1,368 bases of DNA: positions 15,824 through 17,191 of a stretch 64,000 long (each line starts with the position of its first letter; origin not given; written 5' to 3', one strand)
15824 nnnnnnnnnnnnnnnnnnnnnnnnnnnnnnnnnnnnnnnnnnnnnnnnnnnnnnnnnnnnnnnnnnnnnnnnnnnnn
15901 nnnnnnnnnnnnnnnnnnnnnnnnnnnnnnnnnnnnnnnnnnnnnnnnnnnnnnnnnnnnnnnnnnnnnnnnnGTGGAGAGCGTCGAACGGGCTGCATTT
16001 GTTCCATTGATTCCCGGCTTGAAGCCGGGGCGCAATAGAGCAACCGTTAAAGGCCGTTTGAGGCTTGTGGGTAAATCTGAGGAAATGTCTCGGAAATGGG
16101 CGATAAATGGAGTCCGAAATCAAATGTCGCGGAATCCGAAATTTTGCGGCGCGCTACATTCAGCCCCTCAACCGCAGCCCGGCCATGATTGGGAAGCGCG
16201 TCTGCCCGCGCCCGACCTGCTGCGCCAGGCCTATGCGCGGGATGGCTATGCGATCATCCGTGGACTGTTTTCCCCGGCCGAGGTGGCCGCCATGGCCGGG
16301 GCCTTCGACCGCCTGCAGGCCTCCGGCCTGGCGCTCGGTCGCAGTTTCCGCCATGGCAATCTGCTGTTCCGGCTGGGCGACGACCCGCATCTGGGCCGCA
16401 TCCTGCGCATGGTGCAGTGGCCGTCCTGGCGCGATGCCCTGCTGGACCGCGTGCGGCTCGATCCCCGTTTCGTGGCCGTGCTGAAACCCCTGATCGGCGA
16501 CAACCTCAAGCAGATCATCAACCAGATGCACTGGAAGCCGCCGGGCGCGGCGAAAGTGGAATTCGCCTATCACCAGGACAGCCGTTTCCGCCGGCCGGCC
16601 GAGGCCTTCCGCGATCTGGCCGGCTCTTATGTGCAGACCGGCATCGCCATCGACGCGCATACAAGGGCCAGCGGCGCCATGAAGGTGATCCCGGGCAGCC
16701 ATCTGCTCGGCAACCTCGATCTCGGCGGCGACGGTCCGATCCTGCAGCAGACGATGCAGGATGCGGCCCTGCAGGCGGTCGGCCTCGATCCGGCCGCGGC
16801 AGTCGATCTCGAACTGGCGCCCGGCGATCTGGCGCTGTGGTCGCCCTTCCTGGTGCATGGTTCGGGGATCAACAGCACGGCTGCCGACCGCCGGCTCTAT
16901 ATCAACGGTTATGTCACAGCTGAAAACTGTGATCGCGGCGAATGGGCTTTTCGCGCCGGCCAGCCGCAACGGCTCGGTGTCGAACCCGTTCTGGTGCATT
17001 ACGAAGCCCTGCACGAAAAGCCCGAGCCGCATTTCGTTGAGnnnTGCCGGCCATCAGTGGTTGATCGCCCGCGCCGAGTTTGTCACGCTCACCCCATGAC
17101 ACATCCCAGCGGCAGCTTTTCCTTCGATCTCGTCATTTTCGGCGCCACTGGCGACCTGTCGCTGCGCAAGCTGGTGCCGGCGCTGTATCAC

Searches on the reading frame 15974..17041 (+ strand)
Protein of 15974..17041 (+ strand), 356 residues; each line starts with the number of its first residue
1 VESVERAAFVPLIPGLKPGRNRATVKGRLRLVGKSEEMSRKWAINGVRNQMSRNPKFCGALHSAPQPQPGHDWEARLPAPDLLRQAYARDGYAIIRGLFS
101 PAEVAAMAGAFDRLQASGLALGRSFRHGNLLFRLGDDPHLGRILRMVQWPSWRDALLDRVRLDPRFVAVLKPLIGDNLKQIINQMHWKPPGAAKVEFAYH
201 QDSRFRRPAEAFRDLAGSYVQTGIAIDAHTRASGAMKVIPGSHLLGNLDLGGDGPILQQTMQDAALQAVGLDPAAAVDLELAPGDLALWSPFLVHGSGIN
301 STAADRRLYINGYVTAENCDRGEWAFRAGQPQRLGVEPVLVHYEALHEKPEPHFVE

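Call 3: search_protein_families(library=pfam, proteins=[window:15974-17041:+], max_evalue=1)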
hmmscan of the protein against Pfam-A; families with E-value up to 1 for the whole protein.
window:15974-17041:+ (356 aa): 2 families
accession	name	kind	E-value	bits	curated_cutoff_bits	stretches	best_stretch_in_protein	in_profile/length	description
PF05721.19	PhyH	-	5.1e-25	89.4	22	1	87-307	1-212/213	Phytanoyl-CoA dioxygenase (PhyH)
PF02668.22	TauD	-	0.04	14.2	27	0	80-114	27-61/267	Taurine catabolism dioxygenase TauD, TfdA family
